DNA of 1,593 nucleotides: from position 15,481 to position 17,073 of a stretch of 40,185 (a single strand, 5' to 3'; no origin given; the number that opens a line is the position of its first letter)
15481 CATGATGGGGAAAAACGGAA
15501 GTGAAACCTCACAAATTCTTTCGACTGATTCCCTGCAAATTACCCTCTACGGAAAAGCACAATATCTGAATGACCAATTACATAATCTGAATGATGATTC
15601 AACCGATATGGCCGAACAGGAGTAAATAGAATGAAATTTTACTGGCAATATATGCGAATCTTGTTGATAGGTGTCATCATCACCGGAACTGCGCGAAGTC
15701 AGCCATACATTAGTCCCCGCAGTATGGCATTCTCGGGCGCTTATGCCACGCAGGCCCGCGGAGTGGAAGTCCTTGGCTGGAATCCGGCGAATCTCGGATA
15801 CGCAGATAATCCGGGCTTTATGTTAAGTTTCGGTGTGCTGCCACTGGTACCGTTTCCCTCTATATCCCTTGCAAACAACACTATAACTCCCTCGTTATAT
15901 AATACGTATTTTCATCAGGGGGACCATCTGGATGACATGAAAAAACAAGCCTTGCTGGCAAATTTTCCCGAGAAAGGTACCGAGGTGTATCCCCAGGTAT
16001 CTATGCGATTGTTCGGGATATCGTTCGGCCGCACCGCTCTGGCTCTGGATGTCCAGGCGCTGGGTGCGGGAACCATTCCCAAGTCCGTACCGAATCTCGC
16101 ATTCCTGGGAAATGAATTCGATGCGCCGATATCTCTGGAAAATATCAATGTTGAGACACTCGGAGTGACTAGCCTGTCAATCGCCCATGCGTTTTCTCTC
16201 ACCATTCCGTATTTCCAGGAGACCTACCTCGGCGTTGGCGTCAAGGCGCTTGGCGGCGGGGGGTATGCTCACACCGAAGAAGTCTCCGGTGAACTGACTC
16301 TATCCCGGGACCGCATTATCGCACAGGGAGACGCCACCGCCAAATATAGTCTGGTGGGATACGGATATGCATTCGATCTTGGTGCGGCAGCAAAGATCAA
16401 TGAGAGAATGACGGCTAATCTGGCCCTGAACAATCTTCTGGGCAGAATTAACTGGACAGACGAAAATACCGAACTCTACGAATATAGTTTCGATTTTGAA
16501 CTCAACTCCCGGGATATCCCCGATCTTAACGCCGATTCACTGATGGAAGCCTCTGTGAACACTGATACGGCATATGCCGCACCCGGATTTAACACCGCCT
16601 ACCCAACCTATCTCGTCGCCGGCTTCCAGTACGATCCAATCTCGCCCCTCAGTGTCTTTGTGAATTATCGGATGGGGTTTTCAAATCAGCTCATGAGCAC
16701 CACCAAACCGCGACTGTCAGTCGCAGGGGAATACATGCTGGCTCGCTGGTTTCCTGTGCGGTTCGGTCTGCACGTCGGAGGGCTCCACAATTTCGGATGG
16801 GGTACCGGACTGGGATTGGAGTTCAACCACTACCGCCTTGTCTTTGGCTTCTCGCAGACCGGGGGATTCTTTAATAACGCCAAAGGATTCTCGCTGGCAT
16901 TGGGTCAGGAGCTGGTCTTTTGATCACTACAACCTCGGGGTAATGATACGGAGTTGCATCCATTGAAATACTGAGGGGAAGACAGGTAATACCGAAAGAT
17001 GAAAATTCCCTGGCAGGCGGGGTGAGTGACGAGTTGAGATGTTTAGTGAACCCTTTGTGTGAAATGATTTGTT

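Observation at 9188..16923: Tandemly duplicated two-gene cassette: large acidic multi-module lipoprotein + FadL/PorV-like outer-membrane barrel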

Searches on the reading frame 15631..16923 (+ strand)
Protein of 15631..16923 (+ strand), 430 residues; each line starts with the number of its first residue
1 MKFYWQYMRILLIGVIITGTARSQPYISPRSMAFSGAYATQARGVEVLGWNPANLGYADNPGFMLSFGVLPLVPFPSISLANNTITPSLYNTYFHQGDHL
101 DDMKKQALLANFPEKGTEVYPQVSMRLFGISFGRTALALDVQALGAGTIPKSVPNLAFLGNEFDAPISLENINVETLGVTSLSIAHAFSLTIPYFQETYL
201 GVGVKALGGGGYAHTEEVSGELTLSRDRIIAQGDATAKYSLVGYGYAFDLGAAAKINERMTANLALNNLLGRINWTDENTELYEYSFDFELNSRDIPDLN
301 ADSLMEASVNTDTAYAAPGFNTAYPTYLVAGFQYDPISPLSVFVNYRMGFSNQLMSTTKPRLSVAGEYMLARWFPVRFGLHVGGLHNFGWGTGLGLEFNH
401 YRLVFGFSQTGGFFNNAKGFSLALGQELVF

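Call 3: search_protein_families(library=pfam, proteins=[window:15631-16923:+], max_evalue=1)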
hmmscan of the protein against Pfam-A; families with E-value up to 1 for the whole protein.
window:15631-16923:+ (430 aa): 3 families
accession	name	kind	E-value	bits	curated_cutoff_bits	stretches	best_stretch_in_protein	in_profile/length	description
PF18990.6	DUF5723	-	1.7e-19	71.2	26.8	2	242-403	210-371/376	Family of unknown function (DUF5723)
PF05725.18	FNIP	-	0.0089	16.6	21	1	142-168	3-28/44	FNIP Repeat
PF22442.2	Gp49_Pectate_lyase_like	-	0.22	11.1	27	1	203-247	130-176/267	Gp49, pectin lyase-like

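Call 4: search_protein_families(library=ncbifam, proteins=[window:15631-16923:+], max_evalue=1)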
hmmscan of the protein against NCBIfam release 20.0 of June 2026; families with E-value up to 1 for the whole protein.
window:15631-16923:+ (430 aa): 1 family
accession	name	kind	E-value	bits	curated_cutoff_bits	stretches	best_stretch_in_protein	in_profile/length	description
NF033709.1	PorV_fam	subfamily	0.00042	20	90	2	28-66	12-51/326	PorV/PorQ family protein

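Call 22: find_homologous_proteins(query=window:15631-16923:+)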
Query window:15631-16923:+ (430 aa): 56 proteins with E <= 0.001 among 8000 candidates.
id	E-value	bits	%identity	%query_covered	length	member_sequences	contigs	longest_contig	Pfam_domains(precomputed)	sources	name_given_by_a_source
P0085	2.7e-287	971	100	100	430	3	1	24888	PF18990.7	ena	-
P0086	1.5e-231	787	78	100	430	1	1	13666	PF18990.7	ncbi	-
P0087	1.1e-146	507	53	99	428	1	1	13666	PF18990.7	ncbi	-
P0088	1.4e-143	497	52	100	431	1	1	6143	PF18990.7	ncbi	-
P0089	1.7e-134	467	51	97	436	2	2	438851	PF18990.7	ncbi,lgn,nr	ncbi:MAG: DUF5723 family protein [Candidatus Marinimicrobia bacterium]|nr:DUF5723 family protein [Ca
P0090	3.5e-130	453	49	97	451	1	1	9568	PF18990.7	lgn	-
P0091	5.9e-129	449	49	98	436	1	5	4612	PF18990.7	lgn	-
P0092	3.1e-125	437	48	98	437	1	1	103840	PF18990.7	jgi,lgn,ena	-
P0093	3.5e-115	404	46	100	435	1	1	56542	PF18990.7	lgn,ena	-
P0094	2.3e-113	398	44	98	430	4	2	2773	PF18990.7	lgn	-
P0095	2.9e-112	394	44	98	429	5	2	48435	PF18990.7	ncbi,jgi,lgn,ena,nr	ncbi:MAG TPA: hypothetical protein ENN20_05020 [Candidatus Marinimicrobia bacterium]|nr:hypothetical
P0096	6.9e-110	386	45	97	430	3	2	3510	PF18990.7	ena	-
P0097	1.3e-109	385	44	98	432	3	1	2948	PF18990.7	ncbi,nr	ncbi:MAG: hypothetical protein KAT54_04135 [Candidatus Marinimicrobia bacterium]|nr:hypothetical pro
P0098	1.5e-107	378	44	98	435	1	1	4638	PF18990.7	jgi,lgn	-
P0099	5.8e-107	376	44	98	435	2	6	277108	PF18990.7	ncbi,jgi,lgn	-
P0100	1.0e-106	376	42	99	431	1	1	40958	PF18990.7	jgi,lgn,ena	-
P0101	2.9e-105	371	44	98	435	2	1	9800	PF18990.7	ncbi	ncbi:MAG: DUF5723 family protein [Candidatus Neomarinimicrobiota bacterium]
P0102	5.3e-103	363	45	97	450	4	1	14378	PF18990.7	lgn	-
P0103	5.1e-101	357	42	98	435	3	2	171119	PF18990.7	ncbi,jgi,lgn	jgi:hypothetical protein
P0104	3.1e-99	351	41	98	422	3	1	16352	PF18990.7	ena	-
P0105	9.8e-98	346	41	98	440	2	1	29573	PF18990.7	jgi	-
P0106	9.7e-97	343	41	95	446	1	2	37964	PF18990.7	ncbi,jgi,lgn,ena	-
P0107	1.4e-96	342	41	95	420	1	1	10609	PF18990.7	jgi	-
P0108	1.6e-96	342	40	98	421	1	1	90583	PF18990.7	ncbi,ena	-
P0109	7.4e-96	340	39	98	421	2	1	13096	PF18990.7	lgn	-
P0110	1.6e-95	339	40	98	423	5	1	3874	PF18990.7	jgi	-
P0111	5.0e-95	337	40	98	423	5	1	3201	PF18990.7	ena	-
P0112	5.8e-93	330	42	93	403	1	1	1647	PF18990.7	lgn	-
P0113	1.1e-91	326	38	99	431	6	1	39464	PF18990.7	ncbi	ncbi:DUF5723 family protein [Candidatus Neomarinimicrobiota bacterium]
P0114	3.8e-89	318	40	98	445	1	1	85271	PF18990.7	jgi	jgi:hypothetical protein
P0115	4.7e-72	261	37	91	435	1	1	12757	PF18990.7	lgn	-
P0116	4.8e-65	238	35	98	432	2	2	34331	PF18990.7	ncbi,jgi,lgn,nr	ncbi:MAG: hypothetical protein HQ509_04060 [Candidatus Marinimicrobia bacterium]|nr:hypothetical pro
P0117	1.2e-47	181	32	95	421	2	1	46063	PF18990.7,PF13729.13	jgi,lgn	-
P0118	5.0e-47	179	31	97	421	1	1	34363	PF18990.7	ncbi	-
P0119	3.0e-45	173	31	97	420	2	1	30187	PF18990.7,PF13729.13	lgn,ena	-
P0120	1.7e-39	154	30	96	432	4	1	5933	PF18990.7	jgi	jgi:hypothetical protein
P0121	4.4e-39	153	31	94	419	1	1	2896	PF18990.7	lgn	-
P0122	9.8e-37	145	28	95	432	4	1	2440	PF18990.7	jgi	jgi:hypothetical protein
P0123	8.8e-35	139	28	94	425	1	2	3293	PF18990.7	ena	-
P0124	2.1e-32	131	28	93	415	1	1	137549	PF18990.7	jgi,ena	-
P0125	1.5e-30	125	25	98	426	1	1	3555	PF18990.7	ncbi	-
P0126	6.2e-28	116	31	93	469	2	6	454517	PF18990.7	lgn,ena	-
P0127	2.3e-27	114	31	85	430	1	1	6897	PF18990.7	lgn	-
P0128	1.2e-24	105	28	97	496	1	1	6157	PF18990.7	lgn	-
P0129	1.3e-24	105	25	97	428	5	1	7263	PF18990.7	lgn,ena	-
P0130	2.1e-22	98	28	92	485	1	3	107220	PF18990.7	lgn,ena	-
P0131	2.3e-22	98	26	96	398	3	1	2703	PF18990.7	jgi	jgi:hypothetical protein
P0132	1.6e-18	85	27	88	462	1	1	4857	PF18990.7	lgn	-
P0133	6.5e-18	83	22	94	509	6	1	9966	PF18990.7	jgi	jgi:hypothetical protein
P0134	6.4e-16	76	27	90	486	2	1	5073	PF18990.7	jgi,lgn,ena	-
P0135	1.2e-15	76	25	82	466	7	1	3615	PF18990.7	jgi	jgi:hypothetical protein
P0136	5.7e-15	73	27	93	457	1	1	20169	PF18990.7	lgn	-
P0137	6.2e-11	60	24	84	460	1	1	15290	PF18990.7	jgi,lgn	jgi:hypothetical protein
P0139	2.9e-8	51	24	93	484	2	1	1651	PF18990.7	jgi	jgi:hypothetical protein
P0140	1.8e-6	45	24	91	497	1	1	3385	PF18990.7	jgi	jgi:hypothetical protein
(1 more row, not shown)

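Call 28: find_related_loci(query=A3, collection=genome_contigs, flank=6000)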
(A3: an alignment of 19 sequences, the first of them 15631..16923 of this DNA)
Query A3 (430 aa) in genome_contigs; peptide patterns used: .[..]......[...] (x = any residue, [..] = any of these).
93 stretches matched a pattern; 66 encode a relative of the query (tblastn E <= 1e-3); 66 distinct loci.
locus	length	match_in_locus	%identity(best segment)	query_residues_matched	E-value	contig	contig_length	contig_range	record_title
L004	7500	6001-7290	78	1-430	0e+0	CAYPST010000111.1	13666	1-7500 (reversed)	MAG TPA_asm: uncultured bacterium isolate SRP141376_co1_385 genome assembly, contig: NODE_8732_length_13666_cov_6.463449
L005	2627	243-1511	45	10-430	6e-127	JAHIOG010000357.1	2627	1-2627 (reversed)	MAG: bacterium isolate KR13_S3.mb.119 KR13_S3.mb.119_k141_317397, whole genome shotgun sequence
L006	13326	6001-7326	43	1-430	4e-119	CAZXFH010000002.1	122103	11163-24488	MAG TPA_asm: uncultured bacterium isolate SRP141376_co1_214 genome assembly, contig: NODE_344_length_122103_cov_73.75152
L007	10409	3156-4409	46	16-430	3e-119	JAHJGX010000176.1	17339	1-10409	MAG: bacterium isolate Modern_marine_glass_biofilm.mb.88 Modern_marine_glas.mb.88_k141_678818, whole genome shotgun sequ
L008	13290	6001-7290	43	6-430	1e-117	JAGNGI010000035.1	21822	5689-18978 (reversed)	MAG: Candidatus Neomarinimicrobiota bacterium isolate Go_SlDig_bin_199 Go_SlDig_6764_length_21822_cov_120.167458, whole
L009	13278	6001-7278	44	8-430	2e-117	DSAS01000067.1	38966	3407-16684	MAG TPA_asm: Candidatus Neomarinimicrobiota bacterium isolate SpSt-1154 Ga0129302_1000279, whole genome shotgun sequence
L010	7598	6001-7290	44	1-430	3e-117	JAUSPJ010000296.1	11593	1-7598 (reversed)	MAG: Candidatus Neomarinimicrobiota bacterium isolate E21_metabat.bin.53_sub E21_k141_355635, whole genome shotgun seque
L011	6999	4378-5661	43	10-430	6e-117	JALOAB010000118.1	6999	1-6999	MAG: Candidatus Neomarinimicrobiota bacterium isolate SO_2017_LW2 bin 134 scaffold_23000_c1_LW138R_2017, whole genome sh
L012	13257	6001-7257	44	15-430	5e-117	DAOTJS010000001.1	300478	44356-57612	MAG TPA_asm: Candidatus Neomarinimicrobiota bacterium isolate AMR_MDS_2993 NODE_5_length_300478_cov_28.364839, whole gen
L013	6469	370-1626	44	15-430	4e-116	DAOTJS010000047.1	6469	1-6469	MAG TPA_asm: Candidatus Neomarinimicrobiota bacterium isolate AMR_MDS_2993 NODE_11229_length_6469_cov_52.442158, whole g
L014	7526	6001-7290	44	1-430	3e-116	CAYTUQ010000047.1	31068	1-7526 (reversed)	MAG TPA_asm: uncultured bacterium isolate binchicken_co262_234 genome assembly, contig: NODE_1296_length_31068_cov_21.92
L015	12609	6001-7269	43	10-430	1e-115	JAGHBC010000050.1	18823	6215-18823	MAG: Candidatus Neomarinimicrobiota bacterium isolate AUK246 PB_MBMC_200_c_000000000090, whole genome shotgun sequence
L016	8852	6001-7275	43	8-430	4e-115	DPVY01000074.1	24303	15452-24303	MAG TPA_asm: Candidatus Neomarinimicrobiota bacterium isolate UBA9312 contig_1935, whole genome shotgun sequence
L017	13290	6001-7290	43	10-430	7e-115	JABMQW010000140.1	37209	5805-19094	MAG: Candidatus Neomarinimicrobiota bacterium isolate bin.120 k141_3857373, whole genome shotgun sequence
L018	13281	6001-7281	44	11-430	1e-113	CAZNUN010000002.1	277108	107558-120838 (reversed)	MAG TPA_asm: uncultured bacterium isolate SRP167436_co1_73 genome assembly, contig: NODE_5_length_277108_cov_21.354492,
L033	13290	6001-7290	39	4-430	3e-102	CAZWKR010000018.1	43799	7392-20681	MAG TPA_asm: uncultured bacterium isolate SRP167671_co2_138 genome assembly, contig: NODE_1079_length_43799_cov_30.27960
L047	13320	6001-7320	34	29-430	6e-70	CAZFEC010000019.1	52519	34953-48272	MAG TPA_asm: uncultured Bacteroidia bacterium isolate SRP077602_co7_480 genome assembly, contig: NODE_2767_length_52519_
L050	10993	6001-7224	30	15-424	2e-45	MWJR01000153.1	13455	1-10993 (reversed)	MAG: Calditrichaeota bacterium AABM5.125.24 NODE_41_length_13455_cov_7.26379_ID_81, whole genome shotgun sequence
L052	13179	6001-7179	29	10-411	2e-43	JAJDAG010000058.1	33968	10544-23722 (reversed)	MAG: candidate division KSB1 bacterium isolate OFTM72 OFTM72_57, whole genome shotgun sequence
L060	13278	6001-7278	27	12-406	2e-31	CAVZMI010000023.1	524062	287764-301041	MAG: Ignavibacteriota bacterium isolate MFD04408.bin.2.180 genome assembly, contig: contig_67294, whole genome shotgun s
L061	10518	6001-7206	27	33-425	2e-31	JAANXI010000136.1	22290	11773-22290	MAG: Candidatus Neomarinimicrobiota bacterium isolate SuakinDeep_MAGBODY_4 MAGBODY4_136, whole genome shotgun sequence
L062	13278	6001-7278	26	12-406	5e-30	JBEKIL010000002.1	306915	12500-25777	MAG: Bacteroidota bacterium isolate SPRUCE 29 SPRUCE_29_2, whole genome shotgun sequence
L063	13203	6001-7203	30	19-424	6e-46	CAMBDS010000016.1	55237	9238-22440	MAG: Caldithrix abyssi DSM 13497 isolate TH-08apr19-15 genome assembly, contig: TH-08apr19-C1284, whole genome shotgun s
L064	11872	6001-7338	25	6-430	2e-26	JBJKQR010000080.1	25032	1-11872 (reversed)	MAG: Fidelibacterota bacterium isolate Bin_39 S1Ck127_2443450_flag_0_multi_11.9174_len_25032, whole genome shotgun seque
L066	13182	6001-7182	26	28-430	6e-19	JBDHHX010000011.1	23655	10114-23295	MAG: Gemmatimonadota bacterium isolate M8-62_Bin_360 M8-62_Bin_360_scaffold_6968, whole genome shotgun sequence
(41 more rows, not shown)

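Call 33: predict_structure(alignment_id=A2)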
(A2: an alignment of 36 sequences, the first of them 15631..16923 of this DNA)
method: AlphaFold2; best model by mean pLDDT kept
length: 430 residues; sequences in the alignment: 36
mean_pLDDT: 86.3   pTM: 0.79
mean pLDDT of the five models: 86.3, 86.1, 86.0, 85.4, 83.5
residues with pLDDT >= 90: 230; 70-90: 152; 50-70: 33; < 50: 15
segments of 3 or more residues with pLDDT < 50: 12-24
pLDDT, mean of each block of 10 residues (from residue 1): 62 35 60 92 92 95 80 69 88 81 90 90 89 95 90 87 82 90 96 94 96 89 84 90 95 96 95 93 85 70 66 84 90 95 95 85 96 95 89 94 92 88 89
secondary structure, 60 per line:
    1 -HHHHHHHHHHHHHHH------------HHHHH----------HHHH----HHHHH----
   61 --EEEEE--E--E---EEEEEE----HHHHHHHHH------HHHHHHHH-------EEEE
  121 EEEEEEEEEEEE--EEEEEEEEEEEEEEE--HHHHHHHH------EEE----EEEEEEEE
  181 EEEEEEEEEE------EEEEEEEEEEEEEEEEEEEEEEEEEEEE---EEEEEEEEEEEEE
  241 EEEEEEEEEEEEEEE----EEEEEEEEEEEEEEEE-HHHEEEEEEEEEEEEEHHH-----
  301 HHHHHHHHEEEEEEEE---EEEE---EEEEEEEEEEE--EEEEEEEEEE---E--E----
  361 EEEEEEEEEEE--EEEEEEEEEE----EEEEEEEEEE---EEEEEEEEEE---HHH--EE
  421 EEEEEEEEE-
elements in order: H2-16 H29-33 H44-47 H52-56 E63-67 E77-82 H87-95 H102-109 E117-132 E135-149 H152-159 E166-168 E173-190 E197-224 E228-255 E260-275 E280-292 H301-308 E309-316 E320-323 E327-337 E340-349 E361-371 E374-383 E388-397 E401-410 E419-429

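Call 36: fold_search(model_id=the predicted structure, library=pdb)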
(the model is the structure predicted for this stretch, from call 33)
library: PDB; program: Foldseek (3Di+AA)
matches with E <= 10: 767; with E <= 0.001: 107
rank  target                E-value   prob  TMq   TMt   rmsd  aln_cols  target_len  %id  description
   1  9hjm_F                6.9e-09  1.00  0.48  0.52   7.7       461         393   13  Porphyromonas gingivalis BAM complex (released 2025-11-19)
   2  3bry_A                9.5e-09  1.00  0.52  0.57   9.3       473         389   13  Crystal structure of the Ralstonia pickettii toluene transporter TbuX (released 2008-06-10)
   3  1t16_A                1.9e-08  1.00  0.51  0.51   9.2       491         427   10  Crystal structure of the bacterial fatty acid transporter FadL from Escherichia coli (released 2004-06-15)
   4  1t1l_A                2.5e-08  1.00  0.51  0.52   9.8       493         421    9  Crystal structure of the long-chain fatty acid transporter FadL (released 2004-06-15)
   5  2r4l_B                3.3e-08  1.00  0.47  0.48  10.1       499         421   10  Crystal structure of the long-chain fatty acid transporter FadL mutant P34A (released 2008-09-16)
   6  2r4l_A                3.4e-08  1.00  0.49  0.51   9.9       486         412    9  Crystal structure of the long-chain fatty acid transporter FadL mutant P34A (released 2008-09-16)
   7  3dwo                  4.7e-08  1.00  0.49  0.47  11.5       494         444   11  Crystal structure of a Pseudomonas aeruginosa FadL homologue (released 2008-12-16)
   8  3pgs_A                8.1e-08  1.00  0.48  0.48  10.0       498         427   10  Phe3Gly mutant of EcFadL (released 2011-05-25)
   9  3pgr                  9.5e-08  1.00  0.45  0.51   8.8       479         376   10  Asp348Arg mutant of EcFadL (released 2011-05-25)
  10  9n2d_B                9.5e-08  1.00  0.46  0.50   8.4       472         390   12  Cryo-EM structure of an extended F. johnsoniae BAM complex, composite map (released 2025-07-09)
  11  3brz                  1.5e-07  1.00  0.50  0.53   8.1       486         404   10  Crystal structure of the Pseudomonas putida toluene transporter TodX (released 2008-06-10)
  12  3dwn_A                2.6e-07  1.00  0.50  0.51   9.6       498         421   10  Crystal structure of the long-chain fatty acid transporter FadL mutant A77E/S100R (released 2008-12-16)
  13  2r88_A                2.9e-07  1.00  0.46  0.53   8.9       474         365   10  Crystal structure of the long-chain fatty acid transporter FadL mutant delta S3 kink (released 2008-09-23)
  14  3pgs_B                3.1e-07  1.00  0.48  0.49   9.9       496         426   10  Phe3Gly mutant of EcFadL (released 2011-05-25)
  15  2r4p_A                3.5e-07  1.00  0.47  0.48  10.3       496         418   10  Crystal structure of the long-chain fatty acid transporter FadL mutant G212E (released 2008-09-16)
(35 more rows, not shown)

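Call 46: search_solved_structures(query=A2, max_evalue=10, show_alignments=3)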
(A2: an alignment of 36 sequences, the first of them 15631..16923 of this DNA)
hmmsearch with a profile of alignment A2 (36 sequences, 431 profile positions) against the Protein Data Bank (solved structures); distinct sequences matched with E-value up to 10: 7.
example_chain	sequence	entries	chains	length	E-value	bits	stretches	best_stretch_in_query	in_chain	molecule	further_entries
3bry_A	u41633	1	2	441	0.0003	22.9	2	232-265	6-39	TbuX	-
6z34_A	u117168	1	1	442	0.051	15.5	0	324-350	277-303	CymD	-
6h3i_F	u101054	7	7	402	0.056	15.4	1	27-70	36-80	PorV | Type IX secretion system protein PorV domain-containing protein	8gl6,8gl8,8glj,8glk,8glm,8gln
9hiv_F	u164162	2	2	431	0.33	12.8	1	183-371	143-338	Outer membrane protein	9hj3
2knb_A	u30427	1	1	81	0.88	11.4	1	134-181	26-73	E3 ubiquitin-protein ligase parkin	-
3kds_E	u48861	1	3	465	2.5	9.9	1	245-308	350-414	Cell division protein FtsH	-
2ce7_A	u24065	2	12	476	2.6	9.9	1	245-308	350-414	CELL DIVISION PROTEIN FTSH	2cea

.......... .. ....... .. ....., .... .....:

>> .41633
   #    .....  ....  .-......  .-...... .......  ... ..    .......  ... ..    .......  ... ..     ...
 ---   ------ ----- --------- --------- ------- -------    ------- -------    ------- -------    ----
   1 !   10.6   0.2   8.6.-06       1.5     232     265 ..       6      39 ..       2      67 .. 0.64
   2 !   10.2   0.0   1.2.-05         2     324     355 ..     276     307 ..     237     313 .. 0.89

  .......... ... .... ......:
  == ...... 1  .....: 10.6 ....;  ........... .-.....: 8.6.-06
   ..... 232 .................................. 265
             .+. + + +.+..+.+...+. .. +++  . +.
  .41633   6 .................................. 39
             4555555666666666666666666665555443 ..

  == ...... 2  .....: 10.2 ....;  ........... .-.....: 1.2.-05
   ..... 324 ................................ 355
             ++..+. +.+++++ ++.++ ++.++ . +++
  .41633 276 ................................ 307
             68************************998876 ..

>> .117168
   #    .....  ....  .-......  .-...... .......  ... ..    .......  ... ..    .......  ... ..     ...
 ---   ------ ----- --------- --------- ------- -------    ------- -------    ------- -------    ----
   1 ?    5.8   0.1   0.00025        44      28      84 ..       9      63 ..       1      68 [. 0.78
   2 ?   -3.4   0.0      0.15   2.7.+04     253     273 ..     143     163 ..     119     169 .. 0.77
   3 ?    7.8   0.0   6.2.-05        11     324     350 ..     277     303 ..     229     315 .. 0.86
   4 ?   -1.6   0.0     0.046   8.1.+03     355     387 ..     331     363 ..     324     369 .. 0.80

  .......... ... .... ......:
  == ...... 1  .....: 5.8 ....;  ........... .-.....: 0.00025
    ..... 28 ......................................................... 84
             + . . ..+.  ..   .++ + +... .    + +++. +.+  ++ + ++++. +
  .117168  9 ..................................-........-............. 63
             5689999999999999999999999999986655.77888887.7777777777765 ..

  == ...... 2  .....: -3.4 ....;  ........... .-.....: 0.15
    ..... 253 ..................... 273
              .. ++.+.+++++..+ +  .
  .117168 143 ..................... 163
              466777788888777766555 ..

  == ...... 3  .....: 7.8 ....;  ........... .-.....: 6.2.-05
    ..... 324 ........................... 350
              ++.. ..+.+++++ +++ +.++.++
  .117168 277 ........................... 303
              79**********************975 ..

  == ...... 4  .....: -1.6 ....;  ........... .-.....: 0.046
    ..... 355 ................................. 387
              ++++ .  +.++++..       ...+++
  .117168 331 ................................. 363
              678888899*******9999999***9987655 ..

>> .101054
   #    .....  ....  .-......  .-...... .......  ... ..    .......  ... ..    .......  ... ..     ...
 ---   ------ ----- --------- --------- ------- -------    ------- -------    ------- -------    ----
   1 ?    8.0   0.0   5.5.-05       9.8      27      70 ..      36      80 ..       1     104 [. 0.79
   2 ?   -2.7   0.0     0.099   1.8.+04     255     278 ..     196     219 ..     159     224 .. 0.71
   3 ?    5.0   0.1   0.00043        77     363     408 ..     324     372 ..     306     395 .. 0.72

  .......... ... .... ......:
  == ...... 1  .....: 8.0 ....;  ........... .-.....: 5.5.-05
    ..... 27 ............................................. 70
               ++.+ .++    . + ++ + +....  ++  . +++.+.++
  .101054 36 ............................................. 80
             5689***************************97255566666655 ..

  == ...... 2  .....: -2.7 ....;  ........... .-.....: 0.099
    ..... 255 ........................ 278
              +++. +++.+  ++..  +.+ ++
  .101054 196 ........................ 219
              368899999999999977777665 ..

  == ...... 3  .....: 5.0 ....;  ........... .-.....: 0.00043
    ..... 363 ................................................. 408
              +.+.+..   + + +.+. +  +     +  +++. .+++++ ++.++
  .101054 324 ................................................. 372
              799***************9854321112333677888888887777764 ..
